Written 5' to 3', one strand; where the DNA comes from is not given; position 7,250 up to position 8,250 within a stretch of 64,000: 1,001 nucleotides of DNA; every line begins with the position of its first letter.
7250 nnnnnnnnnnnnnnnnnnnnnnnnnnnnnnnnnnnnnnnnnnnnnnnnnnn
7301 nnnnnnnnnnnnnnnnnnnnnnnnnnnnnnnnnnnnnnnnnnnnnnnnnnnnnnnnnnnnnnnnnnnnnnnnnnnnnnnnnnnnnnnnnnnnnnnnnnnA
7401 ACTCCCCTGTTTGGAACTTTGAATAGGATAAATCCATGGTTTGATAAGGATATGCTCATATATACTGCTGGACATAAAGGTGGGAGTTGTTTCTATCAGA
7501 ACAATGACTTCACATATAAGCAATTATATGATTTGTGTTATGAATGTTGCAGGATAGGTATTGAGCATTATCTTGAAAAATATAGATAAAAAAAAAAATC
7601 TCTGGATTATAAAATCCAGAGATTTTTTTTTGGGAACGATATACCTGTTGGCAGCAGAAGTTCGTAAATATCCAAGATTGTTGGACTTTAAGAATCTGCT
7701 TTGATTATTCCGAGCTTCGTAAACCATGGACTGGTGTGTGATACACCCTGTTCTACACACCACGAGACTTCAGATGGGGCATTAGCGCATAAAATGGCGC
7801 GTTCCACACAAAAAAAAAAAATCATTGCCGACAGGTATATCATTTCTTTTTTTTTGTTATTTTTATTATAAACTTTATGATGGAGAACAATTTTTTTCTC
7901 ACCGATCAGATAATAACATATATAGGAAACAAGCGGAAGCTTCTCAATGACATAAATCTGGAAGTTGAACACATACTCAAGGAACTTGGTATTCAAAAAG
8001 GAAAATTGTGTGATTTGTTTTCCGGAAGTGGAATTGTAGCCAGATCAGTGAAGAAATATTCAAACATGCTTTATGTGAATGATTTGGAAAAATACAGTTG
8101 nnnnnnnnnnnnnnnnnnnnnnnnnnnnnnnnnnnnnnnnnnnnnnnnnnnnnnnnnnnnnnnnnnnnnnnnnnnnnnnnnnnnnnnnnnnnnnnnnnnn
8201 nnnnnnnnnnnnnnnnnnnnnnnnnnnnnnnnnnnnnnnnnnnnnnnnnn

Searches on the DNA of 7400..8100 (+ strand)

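Call 4: search_rna_families(source=window, start=7400, end=8100, threshold=evalue, max_evalue=10, show_alignments=3)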
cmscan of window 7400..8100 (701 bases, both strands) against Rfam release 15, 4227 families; matches with E-value up to 10: 29.
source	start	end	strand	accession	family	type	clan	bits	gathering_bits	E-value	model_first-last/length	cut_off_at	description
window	7557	7631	+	RF02495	ohsC_RNA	Gene; antitoxin;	-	31.3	50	0.0099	1-77/77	no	Oppression of Hydrophobic ORF by sRNA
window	7550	7631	+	RF02397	sau-5971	Gene; sRNA;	-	29.4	90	0.0049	1-96/96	no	Staphylococcus sRNA sau-5971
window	7576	7655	-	RF02621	BSnc120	Gene; sRNA;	-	28.8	114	0.00017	1-88/88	no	Brucella sRNA 120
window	7569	7630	+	RF02618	SSRC34_2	Gene; sRNA;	-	26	48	0.058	1-125/125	no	Streptococcus sRNA 34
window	7590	7727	-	RF01470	rli38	Gene; sRNA;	-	25.8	49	0.28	1-150/150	no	Listeria sRNA rli38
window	7584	7640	-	RF04121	mir-1289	Gene; miRNA;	-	25.7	66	0.0082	1-91/91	no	mir-1289 microRNA precursor family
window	7514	7631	+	RF00514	His_leader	Cis-reg; leader;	-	25.6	49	0.061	1-126/126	no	Histidine operon leader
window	7585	7632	+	RF03948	mir-5045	Gene; miRNA;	-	23.8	80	0.024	1-57/57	no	mir-5045 microRNA precursor family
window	7587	7633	+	RF04157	MIR9486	Gene; miRNA;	-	23.3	100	0.034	1-119/119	no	MIR9486 microRNA precursor family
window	7589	7697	-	RF00515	PyrR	Cis-reg;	-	23.1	54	0.87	1-115/115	no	PyrR binding site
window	7588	7634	-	RF04157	MIR9486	Gene; miRNA;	-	22.3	100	0.062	1-119/119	no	MIR9486 microRNA precursor family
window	7581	7640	+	RF03421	mir-2558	Gene; miRNA;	-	21.9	70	0.12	1-84/84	no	mir-2558 microRNA precursor family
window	7591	7646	-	RF02399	NsiR1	Gene; sRNA;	-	20.5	39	0.16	1-60/60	no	Nitrogen stress-induced RNA 1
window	7590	7631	+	RF04134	MIR7504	Gene; miRNA;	-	20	83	0.98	1-124/124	no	MIR7504 microRNA precursor family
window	7804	7934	-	RF01606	plasmodium_snoR31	Gene; snRNA; snoRNA; HACA-box;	-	19.9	60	5.4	1-145/145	no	small nucleolar RNA snoR31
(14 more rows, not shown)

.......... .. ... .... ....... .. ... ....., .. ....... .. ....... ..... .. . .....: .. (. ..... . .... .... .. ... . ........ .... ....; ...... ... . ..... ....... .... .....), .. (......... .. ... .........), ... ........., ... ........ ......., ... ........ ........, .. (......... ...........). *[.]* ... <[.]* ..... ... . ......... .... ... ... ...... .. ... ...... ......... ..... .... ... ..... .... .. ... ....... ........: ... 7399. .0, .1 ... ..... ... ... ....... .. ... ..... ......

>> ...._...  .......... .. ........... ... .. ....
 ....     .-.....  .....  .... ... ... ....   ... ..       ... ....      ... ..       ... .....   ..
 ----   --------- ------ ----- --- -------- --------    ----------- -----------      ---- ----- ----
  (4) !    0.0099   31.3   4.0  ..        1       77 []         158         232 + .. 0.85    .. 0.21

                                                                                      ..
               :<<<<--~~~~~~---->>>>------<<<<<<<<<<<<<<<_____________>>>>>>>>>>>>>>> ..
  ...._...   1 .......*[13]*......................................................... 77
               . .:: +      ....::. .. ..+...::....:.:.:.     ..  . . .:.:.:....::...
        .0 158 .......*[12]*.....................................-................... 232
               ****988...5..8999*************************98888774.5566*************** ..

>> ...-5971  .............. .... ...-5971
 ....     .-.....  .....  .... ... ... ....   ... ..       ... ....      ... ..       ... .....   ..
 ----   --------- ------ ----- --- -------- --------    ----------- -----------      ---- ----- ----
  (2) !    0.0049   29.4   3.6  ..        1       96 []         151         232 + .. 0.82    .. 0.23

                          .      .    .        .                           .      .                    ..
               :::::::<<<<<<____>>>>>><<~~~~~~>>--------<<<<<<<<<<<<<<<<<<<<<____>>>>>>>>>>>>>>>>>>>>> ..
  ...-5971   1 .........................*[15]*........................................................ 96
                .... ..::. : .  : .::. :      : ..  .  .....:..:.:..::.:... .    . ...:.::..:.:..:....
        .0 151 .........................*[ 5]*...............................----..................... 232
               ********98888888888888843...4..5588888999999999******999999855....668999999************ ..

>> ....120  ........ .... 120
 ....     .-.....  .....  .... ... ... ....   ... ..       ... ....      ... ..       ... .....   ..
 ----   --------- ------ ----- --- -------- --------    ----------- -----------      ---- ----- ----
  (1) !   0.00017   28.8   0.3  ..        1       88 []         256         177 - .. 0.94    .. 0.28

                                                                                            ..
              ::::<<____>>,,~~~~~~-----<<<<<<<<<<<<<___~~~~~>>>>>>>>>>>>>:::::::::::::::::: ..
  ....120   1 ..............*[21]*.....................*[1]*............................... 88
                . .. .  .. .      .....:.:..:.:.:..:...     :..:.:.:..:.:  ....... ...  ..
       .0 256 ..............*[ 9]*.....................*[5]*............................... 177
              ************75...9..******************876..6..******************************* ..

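Call 8: search_dna_similar(query=window:7560-7880:+, collection=phages, mode=distant, max_rows=40)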
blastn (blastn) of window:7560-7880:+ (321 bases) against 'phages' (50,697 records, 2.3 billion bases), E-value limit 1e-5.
No match.
